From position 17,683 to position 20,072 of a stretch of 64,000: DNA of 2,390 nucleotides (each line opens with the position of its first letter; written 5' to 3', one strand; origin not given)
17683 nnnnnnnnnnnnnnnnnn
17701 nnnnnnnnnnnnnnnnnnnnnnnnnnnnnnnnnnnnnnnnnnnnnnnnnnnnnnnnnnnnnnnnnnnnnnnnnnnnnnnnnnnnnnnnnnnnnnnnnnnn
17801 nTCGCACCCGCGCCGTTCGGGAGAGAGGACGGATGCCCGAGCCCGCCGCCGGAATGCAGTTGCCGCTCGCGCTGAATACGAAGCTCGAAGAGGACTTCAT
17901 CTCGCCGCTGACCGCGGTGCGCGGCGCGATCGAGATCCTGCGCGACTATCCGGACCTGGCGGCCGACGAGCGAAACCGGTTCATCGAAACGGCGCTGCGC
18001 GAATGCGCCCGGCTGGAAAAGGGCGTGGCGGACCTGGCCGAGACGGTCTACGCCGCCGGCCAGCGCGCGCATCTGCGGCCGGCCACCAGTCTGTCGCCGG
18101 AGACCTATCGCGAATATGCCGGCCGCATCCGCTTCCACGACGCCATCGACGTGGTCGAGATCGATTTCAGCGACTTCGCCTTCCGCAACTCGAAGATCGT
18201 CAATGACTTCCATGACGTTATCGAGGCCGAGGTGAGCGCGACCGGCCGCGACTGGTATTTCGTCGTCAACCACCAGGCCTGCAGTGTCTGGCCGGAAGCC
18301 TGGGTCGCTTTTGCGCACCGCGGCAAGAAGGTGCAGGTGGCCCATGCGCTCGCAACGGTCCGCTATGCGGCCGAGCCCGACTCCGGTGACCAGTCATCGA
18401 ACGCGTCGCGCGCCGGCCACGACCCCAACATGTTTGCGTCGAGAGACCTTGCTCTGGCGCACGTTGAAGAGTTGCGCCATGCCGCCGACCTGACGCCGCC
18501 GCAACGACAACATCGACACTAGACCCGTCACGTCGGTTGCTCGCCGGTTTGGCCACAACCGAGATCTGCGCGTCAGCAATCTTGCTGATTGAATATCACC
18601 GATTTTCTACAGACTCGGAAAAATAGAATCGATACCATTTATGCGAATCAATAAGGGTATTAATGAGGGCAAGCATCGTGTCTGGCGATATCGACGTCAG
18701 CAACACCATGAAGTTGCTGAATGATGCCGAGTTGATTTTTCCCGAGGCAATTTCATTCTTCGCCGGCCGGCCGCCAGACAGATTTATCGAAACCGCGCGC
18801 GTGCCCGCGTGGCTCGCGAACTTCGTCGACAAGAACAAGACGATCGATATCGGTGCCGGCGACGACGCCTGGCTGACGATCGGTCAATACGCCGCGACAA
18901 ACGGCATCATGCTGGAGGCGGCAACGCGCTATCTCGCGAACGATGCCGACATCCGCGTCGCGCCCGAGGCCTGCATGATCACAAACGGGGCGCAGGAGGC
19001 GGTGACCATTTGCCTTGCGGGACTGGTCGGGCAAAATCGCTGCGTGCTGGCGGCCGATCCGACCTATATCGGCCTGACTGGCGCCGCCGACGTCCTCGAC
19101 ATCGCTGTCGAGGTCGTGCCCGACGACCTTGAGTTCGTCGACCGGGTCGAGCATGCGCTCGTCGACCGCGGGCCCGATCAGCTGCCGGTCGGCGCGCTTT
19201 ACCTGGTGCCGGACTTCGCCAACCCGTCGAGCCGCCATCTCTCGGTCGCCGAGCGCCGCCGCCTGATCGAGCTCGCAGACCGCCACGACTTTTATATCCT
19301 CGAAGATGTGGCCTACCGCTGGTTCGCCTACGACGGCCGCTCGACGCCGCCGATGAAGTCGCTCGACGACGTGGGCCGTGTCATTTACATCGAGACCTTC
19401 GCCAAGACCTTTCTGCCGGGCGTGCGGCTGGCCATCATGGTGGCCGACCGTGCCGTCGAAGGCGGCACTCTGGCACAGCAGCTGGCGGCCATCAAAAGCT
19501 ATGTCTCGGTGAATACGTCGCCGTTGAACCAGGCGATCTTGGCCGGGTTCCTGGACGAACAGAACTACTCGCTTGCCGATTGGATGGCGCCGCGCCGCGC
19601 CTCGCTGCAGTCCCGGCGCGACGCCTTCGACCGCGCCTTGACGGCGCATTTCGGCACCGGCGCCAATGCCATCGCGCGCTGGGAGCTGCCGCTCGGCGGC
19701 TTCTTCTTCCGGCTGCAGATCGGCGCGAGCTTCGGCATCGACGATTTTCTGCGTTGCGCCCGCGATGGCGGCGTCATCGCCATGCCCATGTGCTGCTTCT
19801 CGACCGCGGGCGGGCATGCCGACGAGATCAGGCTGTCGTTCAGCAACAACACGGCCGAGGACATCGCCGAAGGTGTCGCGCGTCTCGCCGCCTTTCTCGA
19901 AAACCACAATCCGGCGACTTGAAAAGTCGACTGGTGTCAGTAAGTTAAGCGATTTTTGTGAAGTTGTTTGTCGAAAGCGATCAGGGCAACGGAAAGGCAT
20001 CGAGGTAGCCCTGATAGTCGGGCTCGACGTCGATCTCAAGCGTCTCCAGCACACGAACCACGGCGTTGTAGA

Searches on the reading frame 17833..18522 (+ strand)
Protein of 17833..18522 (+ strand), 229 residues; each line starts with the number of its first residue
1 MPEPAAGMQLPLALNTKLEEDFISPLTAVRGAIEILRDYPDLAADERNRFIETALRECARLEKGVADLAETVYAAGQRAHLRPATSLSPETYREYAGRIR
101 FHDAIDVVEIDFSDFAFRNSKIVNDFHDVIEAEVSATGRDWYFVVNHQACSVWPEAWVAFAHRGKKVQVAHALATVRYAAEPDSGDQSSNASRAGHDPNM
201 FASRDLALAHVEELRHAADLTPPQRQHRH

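Call 28: search_protein_families(library=pfam, proteins=[window:17833-18522:+], max_evalue=0.0001)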
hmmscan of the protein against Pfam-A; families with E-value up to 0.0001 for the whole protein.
window:17833-18522:+ (229 aa): 1 family
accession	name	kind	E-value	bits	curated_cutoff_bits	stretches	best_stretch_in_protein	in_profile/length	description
PF00512.31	HisKA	-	1.1e-05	25.9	26.9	1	25-68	16-57/66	His Kinase A (phospho-acceptor) domain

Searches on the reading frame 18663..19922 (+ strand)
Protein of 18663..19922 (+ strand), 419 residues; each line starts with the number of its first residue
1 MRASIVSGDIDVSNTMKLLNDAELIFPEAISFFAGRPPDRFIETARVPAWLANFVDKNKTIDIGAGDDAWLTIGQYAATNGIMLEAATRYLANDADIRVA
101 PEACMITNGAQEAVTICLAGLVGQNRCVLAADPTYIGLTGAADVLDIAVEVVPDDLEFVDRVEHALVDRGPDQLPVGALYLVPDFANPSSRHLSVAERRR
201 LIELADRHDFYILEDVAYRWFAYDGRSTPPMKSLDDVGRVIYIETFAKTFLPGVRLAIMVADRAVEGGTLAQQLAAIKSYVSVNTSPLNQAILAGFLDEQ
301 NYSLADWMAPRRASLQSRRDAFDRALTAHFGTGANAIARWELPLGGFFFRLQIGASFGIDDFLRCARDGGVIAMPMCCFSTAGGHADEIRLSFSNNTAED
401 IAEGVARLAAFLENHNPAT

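Call 28: search_protein_families(library=pfam, proteins=[window:18663-19922:+], max_evalue=0.0001)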
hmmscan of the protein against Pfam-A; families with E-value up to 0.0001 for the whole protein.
window:18663-19922:+ (419 aa): 2 families
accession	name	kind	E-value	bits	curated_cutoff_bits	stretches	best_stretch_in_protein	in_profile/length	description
PF00155.27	Aminotran_1_2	-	8.5e-17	61.8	19.7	1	85-408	49-361/361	Aminotransferase class I and II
PF12897.13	Asp_aminotransf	-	1e-08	34.9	27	1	159-405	160-402/421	Aspartate amino-transferase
